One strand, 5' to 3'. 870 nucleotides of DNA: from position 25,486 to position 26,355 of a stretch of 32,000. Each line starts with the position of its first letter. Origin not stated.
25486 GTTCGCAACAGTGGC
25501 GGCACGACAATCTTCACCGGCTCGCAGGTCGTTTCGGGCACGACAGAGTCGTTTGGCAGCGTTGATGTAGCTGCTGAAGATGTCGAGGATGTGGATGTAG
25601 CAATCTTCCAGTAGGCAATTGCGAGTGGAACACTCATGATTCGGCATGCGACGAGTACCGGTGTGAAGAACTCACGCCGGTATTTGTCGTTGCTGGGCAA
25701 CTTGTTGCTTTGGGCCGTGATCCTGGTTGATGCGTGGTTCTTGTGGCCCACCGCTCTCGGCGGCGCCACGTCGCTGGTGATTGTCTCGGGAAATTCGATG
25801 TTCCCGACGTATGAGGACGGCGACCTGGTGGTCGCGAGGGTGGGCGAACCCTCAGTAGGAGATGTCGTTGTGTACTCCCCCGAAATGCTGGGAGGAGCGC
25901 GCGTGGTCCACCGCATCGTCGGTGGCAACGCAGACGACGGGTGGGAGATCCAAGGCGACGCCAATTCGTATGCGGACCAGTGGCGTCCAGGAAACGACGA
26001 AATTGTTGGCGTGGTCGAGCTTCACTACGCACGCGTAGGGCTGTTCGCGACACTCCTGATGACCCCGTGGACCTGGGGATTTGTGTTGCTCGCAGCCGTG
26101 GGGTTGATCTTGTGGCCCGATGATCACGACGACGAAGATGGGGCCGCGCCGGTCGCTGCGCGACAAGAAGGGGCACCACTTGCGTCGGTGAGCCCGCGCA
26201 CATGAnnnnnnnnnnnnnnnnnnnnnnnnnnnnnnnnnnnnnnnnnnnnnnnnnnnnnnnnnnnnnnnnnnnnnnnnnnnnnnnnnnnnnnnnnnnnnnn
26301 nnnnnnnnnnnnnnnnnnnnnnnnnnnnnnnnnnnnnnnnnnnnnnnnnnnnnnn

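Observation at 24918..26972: Lower-GC islet next to tRNA-Thr encoding a tapA-sipW-tasA-like secretion/fibre cassette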

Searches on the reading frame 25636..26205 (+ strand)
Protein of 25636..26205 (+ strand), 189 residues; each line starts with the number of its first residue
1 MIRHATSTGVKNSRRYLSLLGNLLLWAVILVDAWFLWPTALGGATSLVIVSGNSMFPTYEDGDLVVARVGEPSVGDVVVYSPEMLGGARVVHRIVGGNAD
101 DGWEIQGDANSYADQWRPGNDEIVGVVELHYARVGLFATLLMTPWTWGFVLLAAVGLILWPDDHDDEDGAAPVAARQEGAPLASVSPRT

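Call 5: search_protein_families(library=pfam, proteins=[window:25636-26205:+], max_evalue=1)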
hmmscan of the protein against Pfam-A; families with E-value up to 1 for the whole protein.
window:25636-26205:+ (189 aa): 2 families
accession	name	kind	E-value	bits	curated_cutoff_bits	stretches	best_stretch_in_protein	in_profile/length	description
PF00717.28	Peptidase_S24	-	3.3e-06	27.2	23.3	1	43-127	33-115/116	Peptidase S24-like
PF10502.14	Peptidase_S26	-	0.00013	22.4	22.9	1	43-96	21-79/168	Signal peptidase, peptidase S26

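Call 6: search_protein_families(library=ncbifam, proteins=[window:25636-26205:+], max_evalue=1)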
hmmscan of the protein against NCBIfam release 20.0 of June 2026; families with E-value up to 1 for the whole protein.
window:25636-26205:+ (189 aa): 3 families
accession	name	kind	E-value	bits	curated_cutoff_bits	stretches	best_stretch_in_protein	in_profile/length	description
TIGR02228.1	sigpep_I_arch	equivalog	7.4e-12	45.4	51.85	1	25-135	11-127/158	signal peptidase I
TIGR02227.1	sigpep_I_bact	equivalog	5.7e-07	29.5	47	1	45-100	20-80/162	signal peptidase I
TIGR02754.1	sod_Ni_protease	equivalog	0.0033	17.8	63.25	1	50-111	3-68/90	nickel-type superoxide dismutase maturation protease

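Call 44: search_solved_structures(query=window:25636-26205:+, max_evalue=1, show_alignments=3)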
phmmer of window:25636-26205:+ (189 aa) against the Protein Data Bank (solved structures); distinct sequences matched with E-value up to 1: 4.
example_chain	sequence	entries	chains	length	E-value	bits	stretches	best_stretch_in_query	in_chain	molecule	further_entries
7p2q_A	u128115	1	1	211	0.00058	22.6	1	20-157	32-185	Signal peptidase complex catalytic subunit SEC11C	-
7p2p_A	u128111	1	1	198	0.0054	19.4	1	22-114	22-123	Signal peptidase complex catalytic subunit SEC11A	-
9rjb_A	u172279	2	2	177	0.013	18.1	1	22-100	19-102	Signal peptidase complex catalytic subunit SEC11A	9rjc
4mhv_A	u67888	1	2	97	0.96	12.1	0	4-40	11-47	Protein C-ets-2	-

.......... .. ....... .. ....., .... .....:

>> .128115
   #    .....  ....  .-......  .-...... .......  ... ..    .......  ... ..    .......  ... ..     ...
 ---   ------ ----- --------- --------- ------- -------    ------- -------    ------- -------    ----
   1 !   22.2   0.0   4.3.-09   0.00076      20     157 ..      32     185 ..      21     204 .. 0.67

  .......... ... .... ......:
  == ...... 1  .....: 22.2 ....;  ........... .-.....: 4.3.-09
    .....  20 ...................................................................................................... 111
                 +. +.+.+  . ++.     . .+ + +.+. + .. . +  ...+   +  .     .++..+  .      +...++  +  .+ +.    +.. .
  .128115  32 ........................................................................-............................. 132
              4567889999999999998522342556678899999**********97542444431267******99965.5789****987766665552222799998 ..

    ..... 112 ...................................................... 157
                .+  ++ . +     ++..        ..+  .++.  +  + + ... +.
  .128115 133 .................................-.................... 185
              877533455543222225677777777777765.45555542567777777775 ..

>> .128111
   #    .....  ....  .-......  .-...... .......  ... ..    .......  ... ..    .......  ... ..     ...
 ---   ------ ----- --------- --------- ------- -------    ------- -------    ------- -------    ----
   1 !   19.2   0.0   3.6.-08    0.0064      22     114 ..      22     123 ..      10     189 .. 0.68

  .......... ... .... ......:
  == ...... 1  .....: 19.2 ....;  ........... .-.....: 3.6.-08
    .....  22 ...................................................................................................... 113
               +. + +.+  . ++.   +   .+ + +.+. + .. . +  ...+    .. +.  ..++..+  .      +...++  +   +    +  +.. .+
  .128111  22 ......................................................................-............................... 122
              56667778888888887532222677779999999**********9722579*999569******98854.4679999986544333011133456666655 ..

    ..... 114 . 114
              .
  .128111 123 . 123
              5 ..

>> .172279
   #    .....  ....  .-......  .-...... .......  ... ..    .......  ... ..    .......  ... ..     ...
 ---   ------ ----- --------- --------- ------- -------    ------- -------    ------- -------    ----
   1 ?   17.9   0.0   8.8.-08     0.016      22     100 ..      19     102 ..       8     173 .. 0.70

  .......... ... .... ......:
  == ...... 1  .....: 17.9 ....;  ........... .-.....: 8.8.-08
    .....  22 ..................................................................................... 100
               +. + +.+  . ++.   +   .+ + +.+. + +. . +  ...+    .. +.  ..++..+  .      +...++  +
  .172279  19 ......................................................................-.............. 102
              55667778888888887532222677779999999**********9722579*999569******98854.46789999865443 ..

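Call 47: list_cluster_members(proteins=[P0001, P0002, window:25636-26205:+, P0009, P0016, P0018])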
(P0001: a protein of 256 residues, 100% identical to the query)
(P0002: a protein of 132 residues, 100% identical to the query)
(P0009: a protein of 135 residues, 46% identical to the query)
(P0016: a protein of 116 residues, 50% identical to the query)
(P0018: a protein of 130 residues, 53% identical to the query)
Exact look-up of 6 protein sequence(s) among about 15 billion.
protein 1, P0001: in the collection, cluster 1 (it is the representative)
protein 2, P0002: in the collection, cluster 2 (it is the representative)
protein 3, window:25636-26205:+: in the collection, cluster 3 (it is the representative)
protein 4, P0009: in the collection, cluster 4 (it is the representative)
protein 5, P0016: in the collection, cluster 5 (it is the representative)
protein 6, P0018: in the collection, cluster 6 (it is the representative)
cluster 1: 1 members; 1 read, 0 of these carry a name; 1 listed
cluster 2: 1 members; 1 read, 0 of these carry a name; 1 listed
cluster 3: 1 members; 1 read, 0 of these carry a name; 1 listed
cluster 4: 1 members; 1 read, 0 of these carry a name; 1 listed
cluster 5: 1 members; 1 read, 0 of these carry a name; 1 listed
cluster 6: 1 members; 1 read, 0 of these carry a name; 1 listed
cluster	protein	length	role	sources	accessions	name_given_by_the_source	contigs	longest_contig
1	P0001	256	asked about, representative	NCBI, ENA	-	-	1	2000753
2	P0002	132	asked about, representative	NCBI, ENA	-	-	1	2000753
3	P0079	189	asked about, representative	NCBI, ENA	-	-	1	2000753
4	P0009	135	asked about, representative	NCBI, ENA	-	-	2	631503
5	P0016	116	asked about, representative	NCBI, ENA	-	-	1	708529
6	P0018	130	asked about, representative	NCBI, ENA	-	-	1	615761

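Call 61: find_homologous_proteins(query=window:25636-26205:+, max_evalue=0.00001)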
Query window:25636-26205:+ (189 aa): 49 proteins with E <= 0.00001 among 954 candidates.
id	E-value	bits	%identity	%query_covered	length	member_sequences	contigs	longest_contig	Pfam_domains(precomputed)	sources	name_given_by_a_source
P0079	1.3e-121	421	100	100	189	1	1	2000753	PF00717.29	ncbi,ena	-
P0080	2.3e-66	241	64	85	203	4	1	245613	PF00717.29,PF10502.15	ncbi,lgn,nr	ncbi:MAG: S24/S26 family peptidase [Demequinaceae bacterium]|nr:S24/S26 family peptidase [Demequinac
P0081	4.9e-64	233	60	90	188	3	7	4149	PF00717.29,PF10502.15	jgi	-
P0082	2.6e-62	228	58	90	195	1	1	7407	PF00717.29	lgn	-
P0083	3.3e-62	227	56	96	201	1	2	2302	PF00717.29,PF10502.15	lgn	-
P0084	1.9e-61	225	59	85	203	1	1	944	PF00717.29,PF10502.15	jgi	jgi:signal peptidase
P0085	4.2e-61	224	59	89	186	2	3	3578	PF00717.29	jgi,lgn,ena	-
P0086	8.9e-61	223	58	87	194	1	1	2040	PF00717.29,PF10502.15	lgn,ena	-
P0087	1.8e-60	222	58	85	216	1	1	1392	PF00717.29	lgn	-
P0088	6.2e-59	217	58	88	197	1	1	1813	PF00717.29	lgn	-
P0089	1.1e-58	216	56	91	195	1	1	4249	PF00717.29,PF10502.15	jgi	jgi:signal peptidase I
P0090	1.1e-58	216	57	93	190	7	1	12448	PF00717.29,PF10502.15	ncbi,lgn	-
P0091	6.4e-58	213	58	86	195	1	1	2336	PF00717.29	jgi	jgi:signal peptidase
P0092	9.0e-57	210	56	86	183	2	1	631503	PF00717.29,PF10502.15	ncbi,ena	-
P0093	1.8e-56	209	62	77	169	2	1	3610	PF00717.29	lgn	-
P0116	1.7e-7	49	41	66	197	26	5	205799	PF10502.15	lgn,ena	-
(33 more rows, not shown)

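Call 62: find_encoding_contigs(protein=P0080, flank=6000, max_places=2)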
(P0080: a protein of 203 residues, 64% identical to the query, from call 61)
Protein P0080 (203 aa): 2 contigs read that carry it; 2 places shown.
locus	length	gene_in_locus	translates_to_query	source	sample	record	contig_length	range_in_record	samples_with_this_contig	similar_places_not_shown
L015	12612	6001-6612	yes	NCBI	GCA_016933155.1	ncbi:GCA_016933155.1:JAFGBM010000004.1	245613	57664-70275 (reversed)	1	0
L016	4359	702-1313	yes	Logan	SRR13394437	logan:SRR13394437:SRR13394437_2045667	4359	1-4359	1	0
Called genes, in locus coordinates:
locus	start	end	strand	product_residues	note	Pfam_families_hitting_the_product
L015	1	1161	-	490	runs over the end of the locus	PF06293:Kdo (weak), PF13224:DUF4032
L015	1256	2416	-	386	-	PF00005:ABC_tran, PF17912:OB_MalK (weak)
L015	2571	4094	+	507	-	PF00069:Pkinase, PF07714:PK_Tyr_Ser-Thr, PF01636:APH (weak)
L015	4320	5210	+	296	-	PF13462:Thioredoxin_4 (faint)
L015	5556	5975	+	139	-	-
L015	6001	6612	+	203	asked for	PF10502:Peptidase_S26 (weak), PF00717:Peptidase_S24 (weak)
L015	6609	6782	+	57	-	-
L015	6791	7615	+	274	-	-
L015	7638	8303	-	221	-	PF03167:UDG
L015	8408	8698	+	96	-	PF11662:DUF3263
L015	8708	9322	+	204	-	PF13399:LytR_C (weak)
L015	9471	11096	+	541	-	PF00118:Cpn60_TCP1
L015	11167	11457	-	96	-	PF06013:WXG100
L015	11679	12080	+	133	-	PF00313:CSD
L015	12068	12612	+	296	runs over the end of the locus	PF11228:DUF3027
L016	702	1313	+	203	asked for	PF10502:Peptidase_S26 (weak), PF00717:Peptidase_S24 (weak)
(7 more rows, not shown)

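Call 63: find_encoding_contigs(protein=P0116, flank=5000, max_places=2)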
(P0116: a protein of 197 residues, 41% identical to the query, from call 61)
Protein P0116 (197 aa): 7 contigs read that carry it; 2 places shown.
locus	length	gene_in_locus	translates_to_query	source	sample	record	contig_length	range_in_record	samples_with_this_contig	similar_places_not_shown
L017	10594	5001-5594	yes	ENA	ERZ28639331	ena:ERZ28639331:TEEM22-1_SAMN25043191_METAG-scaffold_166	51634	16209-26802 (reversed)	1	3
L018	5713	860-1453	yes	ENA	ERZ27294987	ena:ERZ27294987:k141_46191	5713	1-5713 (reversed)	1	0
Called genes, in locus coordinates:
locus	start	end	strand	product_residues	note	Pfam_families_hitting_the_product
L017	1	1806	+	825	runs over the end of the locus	PF04389:Peptidase_M28 (faint)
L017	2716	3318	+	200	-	-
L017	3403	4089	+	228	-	-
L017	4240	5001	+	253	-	-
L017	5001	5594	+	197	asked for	PF10502:Peptidase_S26 (weak)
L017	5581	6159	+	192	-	-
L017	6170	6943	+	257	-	-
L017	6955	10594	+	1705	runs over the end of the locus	-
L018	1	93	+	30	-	?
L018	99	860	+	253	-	-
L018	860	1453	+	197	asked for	PF10502:Peptidase_S26 (weak)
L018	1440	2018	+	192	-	-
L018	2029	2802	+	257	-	-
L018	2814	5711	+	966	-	?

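Call 65: search_protein_families(library=ncbifam, proteins=[L017:3403-4089:+, L017:4240-5001:+, L017:5581-6159:+, L017:6170-6943:+, L017:5001-5594:+, L015:5556-5975:+, L015:6791-7615:+, L015:6609-6782:+], max_evalue=0.1)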
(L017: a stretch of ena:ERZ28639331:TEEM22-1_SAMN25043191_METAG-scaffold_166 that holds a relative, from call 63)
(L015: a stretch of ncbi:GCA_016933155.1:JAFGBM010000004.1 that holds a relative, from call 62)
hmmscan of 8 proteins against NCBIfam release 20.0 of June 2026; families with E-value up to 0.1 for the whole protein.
L017:3403-4089:+ (228 aa): 1 family
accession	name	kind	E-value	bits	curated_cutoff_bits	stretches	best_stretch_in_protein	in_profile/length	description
NF003447.0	PRK04998.1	equivalog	0.034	14.5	86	0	129-176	12-59/88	DUF493 family protein YbeD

L017:4240-5001:+ (253 aa): 1 family
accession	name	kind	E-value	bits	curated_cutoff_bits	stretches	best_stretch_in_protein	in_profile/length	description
NF053819.1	EF0750_LPXTG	subfamily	0.0018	18.8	47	1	207-249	64-104/105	EF2685/EF0750 family sortase-dependent surface protein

L017:5581-6159:+ (192 aa): 1 family
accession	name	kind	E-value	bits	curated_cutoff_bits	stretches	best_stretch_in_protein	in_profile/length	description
NF051460.1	bi_acylase_PvdQ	equivalog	0.0032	15.4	950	1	69-140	120-191/763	bifunctional acylase PvdQ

L017:6170-6943:+ (257 aa): 0 families

L017:5001-5594:+ (197 aa): 4 families
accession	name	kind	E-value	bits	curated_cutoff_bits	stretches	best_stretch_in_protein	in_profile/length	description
TIGR02228.1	sigpep_I_arch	equivalog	1.6e-17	63.8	51.85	1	6-147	5-144/158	signal peptidase I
TIGR02227.1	sigpep_I_bact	equivalog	1.2e-10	41.5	47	1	44-116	21-99/162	signal peptidase I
NF046067.1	SigPepSipWBacil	equivalog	5e-10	39.2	190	1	6-148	6-152/189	signal peptidase I SipW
TIGR02754.1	sod_Ni_protease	equivalog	0.00098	19.6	63.25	1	47-112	2-72/90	nickel-type superoxide dismutase maturation protease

L015:5556-5975:+ (139 aa): 1 family
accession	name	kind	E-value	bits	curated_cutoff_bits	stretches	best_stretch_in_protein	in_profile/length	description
NF037938.1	Myr_Ysa_major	subfamily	0.0041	17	60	1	15-83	5-70/158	MyfA/PsaA family fimbrial adhesin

L015:6791-7615:+ (274 aa): 1 family
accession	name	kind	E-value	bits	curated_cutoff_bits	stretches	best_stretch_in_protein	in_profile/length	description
NF038083.1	CU044_5270_fam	subfamily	0.00018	21.5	100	1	5-57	18-67/284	CU044_5270 family protein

L015:6609-6782:+ (57 aa): 1 family
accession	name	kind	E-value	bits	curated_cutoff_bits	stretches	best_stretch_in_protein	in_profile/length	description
NF038356.1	actino_DLW39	hypoth_equivalog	0.028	14.3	24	1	5-22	5-22/38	DLW-39 family protein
